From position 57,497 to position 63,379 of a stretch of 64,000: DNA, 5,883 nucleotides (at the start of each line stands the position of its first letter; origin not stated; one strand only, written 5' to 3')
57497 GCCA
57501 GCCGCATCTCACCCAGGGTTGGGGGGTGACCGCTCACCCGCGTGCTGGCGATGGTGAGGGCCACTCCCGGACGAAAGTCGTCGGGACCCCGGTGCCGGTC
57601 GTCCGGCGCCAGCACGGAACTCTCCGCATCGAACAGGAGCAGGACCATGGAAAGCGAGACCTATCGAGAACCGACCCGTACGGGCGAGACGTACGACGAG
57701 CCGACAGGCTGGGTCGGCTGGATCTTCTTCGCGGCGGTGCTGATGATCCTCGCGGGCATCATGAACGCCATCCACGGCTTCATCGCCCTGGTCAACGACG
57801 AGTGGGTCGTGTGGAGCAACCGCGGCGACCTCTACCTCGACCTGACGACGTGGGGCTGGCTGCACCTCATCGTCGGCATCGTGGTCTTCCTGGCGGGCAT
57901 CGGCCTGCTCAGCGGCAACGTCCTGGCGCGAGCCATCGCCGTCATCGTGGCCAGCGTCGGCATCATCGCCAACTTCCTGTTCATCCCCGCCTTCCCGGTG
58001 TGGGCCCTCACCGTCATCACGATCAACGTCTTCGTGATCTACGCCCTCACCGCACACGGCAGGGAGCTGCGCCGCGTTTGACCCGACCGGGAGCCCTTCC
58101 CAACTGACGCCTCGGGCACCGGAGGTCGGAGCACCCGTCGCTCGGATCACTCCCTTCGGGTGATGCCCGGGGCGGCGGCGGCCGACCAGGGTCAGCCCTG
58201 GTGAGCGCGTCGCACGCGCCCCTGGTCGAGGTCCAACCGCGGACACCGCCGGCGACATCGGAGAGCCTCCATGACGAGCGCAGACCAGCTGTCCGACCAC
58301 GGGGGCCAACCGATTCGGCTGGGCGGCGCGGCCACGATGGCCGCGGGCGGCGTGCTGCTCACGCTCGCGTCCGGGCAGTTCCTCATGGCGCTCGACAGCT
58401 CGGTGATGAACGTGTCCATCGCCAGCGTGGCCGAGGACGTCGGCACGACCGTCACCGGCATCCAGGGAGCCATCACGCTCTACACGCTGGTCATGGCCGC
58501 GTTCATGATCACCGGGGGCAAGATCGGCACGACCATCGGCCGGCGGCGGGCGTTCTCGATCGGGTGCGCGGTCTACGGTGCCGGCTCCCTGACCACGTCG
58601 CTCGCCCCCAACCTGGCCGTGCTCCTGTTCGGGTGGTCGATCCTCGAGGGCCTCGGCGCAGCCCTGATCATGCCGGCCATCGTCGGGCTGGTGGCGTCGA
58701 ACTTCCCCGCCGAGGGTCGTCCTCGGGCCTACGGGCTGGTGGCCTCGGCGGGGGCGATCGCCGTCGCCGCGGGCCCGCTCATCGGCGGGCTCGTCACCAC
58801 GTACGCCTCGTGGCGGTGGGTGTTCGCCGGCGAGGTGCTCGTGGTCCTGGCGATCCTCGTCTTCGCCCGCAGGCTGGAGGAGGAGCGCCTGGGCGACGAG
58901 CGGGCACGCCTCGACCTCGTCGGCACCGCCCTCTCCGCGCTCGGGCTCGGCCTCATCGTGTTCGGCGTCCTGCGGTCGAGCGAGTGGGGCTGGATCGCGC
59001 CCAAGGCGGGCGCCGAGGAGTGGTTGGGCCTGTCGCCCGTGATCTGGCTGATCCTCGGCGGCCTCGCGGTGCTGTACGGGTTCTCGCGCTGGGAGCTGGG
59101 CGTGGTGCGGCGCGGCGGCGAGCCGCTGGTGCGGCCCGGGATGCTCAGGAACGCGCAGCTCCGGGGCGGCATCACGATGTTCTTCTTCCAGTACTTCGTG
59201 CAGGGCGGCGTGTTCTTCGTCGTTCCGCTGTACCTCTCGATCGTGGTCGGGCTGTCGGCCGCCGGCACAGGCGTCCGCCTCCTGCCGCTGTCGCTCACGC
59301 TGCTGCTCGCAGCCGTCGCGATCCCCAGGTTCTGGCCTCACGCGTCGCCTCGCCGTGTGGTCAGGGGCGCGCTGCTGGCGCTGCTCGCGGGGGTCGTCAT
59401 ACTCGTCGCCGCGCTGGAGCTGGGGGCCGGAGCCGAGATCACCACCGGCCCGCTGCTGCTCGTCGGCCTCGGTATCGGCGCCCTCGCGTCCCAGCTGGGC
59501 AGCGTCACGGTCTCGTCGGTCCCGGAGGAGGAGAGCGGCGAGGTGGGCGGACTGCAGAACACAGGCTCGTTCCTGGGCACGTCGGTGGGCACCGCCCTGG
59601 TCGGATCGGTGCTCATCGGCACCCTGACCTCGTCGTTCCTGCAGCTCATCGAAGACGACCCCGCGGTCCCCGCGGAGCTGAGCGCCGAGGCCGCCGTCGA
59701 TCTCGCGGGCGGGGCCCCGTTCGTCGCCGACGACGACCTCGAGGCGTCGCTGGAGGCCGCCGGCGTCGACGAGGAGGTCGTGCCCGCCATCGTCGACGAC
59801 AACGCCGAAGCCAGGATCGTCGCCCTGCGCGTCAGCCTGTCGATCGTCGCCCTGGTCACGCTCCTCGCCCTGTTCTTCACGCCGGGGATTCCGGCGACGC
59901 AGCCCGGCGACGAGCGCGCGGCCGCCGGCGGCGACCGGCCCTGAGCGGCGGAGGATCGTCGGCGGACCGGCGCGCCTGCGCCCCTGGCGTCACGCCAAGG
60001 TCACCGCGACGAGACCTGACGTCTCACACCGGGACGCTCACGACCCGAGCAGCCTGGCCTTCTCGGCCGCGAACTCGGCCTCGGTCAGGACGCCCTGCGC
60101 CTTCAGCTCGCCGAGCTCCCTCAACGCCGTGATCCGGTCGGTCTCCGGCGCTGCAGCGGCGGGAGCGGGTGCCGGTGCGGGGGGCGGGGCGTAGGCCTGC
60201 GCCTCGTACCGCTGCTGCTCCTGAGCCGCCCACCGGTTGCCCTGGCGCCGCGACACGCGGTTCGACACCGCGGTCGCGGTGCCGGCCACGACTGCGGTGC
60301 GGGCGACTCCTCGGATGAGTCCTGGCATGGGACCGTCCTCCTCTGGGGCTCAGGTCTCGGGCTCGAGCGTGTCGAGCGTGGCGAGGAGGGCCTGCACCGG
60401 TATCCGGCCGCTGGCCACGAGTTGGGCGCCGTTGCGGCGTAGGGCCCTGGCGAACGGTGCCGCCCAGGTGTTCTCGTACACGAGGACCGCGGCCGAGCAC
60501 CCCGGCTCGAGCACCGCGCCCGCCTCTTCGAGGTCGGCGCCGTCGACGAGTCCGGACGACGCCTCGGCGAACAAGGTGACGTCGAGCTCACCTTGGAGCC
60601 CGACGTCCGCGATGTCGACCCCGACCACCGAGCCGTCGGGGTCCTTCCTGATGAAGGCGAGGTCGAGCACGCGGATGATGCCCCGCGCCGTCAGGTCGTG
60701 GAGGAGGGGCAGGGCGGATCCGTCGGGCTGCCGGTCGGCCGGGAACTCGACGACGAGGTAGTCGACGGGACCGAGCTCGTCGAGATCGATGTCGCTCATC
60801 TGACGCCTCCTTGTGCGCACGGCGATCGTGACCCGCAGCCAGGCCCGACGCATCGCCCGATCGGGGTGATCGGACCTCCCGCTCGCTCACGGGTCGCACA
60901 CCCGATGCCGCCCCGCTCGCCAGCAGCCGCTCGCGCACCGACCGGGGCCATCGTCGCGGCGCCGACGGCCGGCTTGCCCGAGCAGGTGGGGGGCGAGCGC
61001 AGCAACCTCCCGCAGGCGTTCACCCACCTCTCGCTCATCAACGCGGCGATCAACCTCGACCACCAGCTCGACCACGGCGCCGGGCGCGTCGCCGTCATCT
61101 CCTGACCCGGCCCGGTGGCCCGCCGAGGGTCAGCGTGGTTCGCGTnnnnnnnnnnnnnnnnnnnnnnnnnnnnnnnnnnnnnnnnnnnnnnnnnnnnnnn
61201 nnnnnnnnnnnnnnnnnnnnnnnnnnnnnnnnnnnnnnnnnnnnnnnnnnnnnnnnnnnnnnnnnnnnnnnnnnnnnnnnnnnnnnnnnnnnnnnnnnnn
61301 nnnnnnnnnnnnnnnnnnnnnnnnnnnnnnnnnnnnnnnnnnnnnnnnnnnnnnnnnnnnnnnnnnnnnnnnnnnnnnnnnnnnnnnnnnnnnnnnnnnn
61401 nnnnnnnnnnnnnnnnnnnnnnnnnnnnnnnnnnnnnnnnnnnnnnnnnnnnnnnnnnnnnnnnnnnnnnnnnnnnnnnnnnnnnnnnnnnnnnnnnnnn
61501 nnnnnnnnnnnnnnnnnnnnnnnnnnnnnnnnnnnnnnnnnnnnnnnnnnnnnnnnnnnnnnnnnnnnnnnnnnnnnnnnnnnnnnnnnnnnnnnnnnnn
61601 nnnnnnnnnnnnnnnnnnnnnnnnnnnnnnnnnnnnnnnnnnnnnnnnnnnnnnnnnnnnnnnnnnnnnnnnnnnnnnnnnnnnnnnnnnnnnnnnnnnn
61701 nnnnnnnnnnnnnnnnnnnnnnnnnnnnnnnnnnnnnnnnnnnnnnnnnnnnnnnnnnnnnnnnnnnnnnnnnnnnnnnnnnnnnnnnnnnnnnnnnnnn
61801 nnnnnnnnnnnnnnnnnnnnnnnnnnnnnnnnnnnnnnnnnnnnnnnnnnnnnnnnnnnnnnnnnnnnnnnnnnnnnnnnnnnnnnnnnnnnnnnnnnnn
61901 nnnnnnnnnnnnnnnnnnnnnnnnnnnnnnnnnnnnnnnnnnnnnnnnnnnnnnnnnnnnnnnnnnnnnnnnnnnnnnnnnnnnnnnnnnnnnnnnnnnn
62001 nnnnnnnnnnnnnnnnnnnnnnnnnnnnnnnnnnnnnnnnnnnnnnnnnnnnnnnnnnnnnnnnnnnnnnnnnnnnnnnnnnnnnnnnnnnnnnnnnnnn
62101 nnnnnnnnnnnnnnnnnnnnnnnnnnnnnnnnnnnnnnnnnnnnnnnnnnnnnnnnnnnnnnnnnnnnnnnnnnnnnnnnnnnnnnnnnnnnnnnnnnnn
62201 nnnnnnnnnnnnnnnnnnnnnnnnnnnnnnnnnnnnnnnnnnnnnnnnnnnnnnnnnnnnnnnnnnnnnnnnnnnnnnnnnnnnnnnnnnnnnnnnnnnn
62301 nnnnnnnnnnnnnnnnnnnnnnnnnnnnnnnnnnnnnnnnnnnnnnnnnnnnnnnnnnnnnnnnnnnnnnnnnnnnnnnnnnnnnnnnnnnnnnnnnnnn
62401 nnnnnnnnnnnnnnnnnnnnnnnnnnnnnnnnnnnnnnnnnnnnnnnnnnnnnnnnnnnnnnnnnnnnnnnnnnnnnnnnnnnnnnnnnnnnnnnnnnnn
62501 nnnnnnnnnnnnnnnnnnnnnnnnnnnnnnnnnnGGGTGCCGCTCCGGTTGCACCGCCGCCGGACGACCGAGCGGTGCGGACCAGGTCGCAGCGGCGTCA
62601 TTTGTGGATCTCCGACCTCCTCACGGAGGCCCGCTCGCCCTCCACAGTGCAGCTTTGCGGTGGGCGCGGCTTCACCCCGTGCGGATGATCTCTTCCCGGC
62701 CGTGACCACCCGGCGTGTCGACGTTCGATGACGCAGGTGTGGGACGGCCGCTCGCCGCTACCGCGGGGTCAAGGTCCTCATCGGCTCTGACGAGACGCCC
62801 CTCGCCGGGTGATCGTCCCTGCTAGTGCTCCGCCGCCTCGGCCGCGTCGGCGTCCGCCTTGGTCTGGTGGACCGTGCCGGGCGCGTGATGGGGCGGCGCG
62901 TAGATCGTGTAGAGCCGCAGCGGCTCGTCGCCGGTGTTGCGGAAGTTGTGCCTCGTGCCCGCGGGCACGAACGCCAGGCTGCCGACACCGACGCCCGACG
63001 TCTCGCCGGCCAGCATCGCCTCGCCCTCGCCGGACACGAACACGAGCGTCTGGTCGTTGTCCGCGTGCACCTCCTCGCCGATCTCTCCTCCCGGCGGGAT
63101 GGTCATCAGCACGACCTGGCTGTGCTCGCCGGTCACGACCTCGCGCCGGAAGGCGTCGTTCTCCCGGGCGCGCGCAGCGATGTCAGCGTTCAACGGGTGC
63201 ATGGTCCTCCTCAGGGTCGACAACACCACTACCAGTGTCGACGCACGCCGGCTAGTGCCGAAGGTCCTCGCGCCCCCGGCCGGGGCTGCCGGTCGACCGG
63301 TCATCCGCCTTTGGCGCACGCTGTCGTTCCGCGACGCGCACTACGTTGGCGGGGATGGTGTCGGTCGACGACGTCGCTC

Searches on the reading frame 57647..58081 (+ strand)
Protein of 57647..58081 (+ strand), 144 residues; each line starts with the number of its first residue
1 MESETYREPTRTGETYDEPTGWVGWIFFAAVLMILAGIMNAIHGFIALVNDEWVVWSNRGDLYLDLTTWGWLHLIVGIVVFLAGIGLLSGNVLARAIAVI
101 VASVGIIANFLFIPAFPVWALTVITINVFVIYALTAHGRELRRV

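Call 34: search_protein_families(library=pfam, proteins=[window:57647-58081:+], max_evalue=0.001)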
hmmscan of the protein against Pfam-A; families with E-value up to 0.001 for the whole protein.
window:57647-58081:+ (144 aa): 1 family
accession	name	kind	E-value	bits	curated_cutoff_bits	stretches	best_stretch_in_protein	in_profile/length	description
PF23636.1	DUF7144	-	5.1e-37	127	27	1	25-139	1-115/115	Domain of unknown function (DUF7144)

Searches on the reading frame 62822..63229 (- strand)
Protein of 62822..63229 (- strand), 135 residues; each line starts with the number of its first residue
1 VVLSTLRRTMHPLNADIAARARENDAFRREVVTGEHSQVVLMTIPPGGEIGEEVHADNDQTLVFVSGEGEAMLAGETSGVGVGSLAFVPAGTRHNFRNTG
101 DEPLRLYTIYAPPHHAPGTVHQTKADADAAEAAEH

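Call 34: search_protein_families(library=pfam, proteins=[window:62822-63229:-], max_evalue=0.001)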
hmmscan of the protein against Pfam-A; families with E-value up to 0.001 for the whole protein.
window:62822-63229:- (135 aa): 3 families
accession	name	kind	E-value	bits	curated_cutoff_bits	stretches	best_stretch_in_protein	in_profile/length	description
PF07883.17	Cupin_2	-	1.5e-17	63.5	27.2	1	41-110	2-70/70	Cupin domain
PF02311.25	AraC_binding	-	5.4e-06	26.6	21.1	1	63-121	28-86/135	AraC-like ligand binding domain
PF01050.24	MannoseP_isomer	-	0.00031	21.4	23.6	1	32-109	23-100/116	Mannose-6-phosphate isomerase C-terminal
